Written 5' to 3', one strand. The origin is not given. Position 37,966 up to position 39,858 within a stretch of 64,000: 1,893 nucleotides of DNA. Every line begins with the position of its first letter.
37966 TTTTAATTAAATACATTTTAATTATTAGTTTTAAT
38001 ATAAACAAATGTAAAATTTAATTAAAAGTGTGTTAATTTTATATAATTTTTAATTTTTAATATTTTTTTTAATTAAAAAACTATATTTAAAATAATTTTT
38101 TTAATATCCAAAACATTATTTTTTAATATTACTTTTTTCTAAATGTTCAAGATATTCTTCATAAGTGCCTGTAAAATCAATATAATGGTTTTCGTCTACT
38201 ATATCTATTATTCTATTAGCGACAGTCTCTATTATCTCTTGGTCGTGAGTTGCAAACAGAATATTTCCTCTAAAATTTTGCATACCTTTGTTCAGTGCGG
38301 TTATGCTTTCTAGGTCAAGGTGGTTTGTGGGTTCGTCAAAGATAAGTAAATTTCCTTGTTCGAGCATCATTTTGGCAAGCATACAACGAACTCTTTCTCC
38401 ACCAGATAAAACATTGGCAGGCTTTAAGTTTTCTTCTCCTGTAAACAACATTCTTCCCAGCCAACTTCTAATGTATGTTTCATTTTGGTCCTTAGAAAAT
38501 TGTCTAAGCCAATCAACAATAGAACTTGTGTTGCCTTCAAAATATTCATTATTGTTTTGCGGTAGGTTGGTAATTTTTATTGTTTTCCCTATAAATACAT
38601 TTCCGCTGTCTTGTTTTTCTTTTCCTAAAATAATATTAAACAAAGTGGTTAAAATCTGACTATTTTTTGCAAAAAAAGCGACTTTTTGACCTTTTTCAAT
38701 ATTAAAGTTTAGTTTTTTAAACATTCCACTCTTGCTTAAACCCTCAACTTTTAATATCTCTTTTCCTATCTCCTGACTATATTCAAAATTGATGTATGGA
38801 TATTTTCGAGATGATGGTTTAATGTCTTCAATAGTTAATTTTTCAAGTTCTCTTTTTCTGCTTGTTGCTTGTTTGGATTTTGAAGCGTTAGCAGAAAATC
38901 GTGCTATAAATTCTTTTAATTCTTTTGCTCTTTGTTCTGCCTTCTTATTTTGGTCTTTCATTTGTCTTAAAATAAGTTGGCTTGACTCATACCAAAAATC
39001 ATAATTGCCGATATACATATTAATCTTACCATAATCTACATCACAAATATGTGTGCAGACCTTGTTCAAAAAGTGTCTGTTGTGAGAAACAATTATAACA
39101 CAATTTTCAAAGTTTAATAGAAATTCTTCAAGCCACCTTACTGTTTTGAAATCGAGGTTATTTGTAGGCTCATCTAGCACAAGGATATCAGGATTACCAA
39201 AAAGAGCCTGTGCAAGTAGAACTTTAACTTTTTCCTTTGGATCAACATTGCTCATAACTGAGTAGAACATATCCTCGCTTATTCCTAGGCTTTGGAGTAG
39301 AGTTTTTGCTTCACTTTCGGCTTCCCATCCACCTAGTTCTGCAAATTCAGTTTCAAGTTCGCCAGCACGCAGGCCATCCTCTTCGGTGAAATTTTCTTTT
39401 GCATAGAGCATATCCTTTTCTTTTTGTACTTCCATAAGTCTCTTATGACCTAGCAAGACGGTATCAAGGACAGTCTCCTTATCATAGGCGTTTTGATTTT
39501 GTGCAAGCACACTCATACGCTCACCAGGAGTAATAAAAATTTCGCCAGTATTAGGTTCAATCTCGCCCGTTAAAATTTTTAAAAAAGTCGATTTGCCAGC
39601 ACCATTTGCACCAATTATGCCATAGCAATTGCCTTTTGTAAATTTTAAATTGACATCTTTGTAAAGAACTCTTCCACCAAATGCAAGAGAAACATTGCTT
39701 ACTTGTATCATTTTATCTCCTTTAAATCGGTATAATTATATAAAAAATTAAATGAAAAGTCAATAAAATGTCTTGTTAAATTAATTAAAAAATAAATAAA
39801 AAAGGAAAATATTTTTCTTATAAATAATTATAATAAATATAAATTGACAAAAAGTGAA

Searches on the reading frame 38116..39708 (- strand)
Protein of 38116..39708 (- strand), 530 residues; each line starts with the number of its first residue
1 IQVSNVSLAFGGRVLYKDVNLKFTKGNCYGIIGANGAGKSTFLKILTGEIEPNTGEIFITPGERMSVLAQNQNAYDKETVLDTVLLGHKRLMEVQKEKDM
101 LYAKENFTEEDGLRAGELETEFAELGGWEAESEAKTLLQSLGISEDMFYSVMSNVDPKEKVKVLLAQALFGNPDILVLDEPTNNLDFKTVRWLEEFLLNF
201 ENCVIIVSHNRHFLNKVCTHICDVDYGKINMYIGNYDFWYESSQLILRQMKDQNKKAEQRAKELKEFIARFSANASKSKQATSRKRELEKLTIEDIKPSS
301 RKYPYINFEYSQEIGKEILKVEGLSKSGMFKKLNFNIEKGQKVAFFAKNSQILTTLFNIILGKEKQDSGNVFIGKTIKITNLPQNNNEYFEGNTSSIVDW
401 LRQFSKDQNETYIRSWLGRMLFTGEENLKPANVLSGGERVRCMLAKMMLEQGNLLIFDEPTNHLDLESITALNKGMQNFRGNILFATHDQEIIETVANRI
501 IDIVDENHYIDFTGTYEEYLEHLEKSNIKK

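Call 7: search_protein_families(library=pfam, proteins=[window:38116-39708:-], max_evalue=0.001)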
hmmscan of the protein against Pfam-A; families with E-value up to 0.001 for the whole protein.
window:38116-39708:- (530 aa): 4 families
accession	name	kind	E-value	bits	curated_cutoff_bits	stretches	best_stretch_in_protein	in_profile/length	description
PF00005.33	ABC_tran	-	1.6e-37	129.6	25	2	17-183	2-137/137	ABC transporter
PF12848.13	ABC_tran_Xtn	-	4e-21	75.3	25.9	1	222-308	1-85/85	ABC transporter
PF13304.12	AAA_21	-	4.2e-13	50.5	27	1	29-47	2-26/304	AAA domain, putative AbiEii toxin, Type IV TA system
PF02463.25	SMC_N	-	3.8e-08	33.5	40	0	311-505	135-213/220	RecF/RecN/SMC N terminal domain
